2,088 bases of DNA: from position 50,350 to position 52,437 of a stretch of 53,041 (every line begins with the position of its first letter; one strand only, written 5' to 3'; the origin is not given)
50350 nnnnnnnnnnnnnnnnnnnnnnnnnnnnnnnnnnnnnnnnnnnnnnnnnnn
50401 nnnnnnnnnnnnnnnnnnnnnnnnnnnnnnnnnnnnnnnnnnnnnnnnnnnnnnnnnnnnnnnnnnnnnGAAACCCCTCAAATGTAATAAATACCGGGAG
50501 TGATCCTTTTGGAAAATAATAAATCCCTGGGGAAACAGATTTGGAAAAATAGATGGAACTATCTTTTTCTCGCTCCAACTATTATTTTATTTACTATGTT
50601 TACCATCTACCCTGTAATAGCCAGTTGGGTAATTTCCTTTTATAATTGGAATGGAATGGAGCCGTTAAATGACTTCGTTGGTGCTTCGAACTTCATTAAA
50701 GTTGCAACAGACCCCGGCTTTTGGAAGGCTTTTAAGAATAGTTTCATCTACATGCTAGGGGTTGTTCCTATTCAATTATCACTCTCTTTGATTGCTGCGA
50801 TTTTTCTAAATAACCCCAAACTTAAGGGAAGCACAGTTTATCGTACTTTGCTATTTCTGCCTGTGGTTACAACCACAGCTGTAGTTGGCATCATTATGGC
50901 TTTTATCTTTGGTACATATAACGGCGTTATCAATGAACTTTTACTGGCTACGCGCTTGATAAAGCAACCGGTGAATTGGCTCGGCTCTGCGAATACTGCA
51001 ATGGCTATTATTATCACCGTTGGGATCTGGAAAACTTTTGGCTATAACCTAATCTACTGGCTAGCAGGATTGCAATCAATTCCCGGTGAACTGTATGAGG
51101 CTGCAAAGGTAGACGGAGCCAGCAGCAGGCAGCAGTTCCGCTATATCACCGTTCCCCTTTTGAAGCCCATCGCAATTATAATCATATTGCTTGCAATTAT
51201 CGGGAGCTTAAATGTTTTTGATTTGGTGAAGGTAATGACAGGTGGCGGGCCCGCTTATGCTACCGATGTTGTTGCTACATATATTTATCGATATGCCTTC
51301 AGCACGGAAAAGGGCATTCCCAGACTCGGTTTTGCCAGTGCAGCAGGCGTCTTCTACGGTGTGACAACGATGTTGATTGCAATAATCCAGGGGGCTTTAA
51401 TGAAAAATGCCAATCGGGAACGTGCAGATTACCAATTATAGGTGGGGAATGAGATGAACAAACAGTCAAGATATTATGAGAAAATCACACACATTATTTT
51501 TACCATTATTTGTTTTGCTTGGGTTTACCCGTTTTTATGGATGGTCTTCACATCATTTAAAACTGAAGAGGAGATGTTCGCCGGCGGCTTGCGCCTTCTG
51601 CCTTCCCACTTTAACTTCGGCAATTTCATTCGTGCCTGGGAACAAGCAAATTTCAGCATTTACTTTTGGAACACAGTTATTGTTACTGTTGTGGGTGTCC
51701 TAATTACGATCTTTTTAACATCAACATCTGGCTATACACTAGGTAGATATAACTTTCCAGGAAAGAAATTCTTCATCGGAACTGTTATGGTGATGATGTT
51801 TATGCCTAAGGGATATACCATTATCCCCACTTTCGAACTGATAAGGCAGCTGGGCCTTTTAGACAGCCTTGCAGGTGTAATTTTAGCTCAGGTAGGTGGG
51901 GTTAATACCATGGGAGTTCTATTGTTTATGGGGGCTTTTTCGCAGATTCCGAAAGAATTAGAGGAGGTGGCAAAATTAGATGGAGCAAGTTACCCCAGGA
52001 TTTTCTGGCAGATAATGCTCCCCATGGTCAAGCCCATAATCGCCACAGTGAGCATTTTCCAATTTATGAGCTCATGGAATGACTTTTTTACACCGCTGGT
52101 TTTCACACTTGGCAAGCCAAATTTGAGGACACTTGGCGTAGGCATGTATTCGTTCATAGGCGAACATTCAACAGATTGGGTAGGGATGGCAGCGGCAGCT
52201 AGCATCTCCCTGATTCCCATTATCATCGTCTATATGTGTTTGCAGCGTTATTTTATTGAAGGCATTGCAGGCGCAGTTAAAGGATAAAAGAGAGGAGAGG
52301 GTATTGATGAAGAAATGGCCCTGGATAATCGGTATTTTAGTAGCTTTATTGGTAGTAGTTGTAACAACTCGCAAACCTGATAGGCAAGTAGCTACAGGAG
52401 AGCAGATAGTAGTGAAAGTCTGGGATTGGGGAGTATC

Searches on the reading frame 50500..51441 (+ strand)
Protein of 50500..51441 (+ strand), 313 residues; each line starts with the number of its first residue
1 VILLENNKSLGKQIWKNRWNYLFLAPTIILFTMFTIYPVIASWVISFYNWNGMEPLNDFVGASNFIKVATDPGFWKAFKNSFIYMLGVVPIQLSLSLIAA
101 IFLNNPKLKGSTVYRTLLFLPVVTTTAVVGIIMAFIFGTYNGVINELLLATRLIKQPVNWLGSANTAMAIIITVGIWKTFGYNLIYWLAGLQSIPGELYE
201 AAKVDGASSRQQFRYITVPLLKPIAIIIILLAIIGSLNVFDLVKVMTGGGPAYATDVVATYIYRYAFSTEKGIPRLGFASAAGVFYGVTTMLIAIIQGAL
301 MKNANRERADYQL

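Call 72: search_protein_families(library=pfam, proteins=[window:50500-51441:+], max_evalue=0.00001)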
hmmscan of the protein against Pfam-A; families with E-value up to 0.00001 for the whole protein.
window:50500-51441:+ (313 aa): 1 family
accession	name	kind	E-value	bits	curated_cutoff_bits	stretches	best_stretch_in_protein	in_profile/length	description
PF00528.27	BPD_transp_1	-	3.6e-20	72.9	26.4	1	95-300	4-178/184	Binding-protein-dependent transport system inner membrane component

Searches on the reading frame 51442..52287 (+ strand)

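Call 72: search_protein_families(library=pfam, proteins=[window:51442-52287:+], max_evalue=0.00001)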
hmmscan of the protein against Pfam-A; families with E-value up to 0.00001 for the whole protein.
window:51442-52287:+ (281 aa): 1 family
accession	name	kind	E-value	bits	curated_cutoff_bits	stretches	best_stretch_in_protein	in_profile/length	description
PF00528.27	BPD_transp_1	-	3e-19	69.9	26.4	1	111-272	34-179/184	Binding-protein-dependent transport system inner membrane component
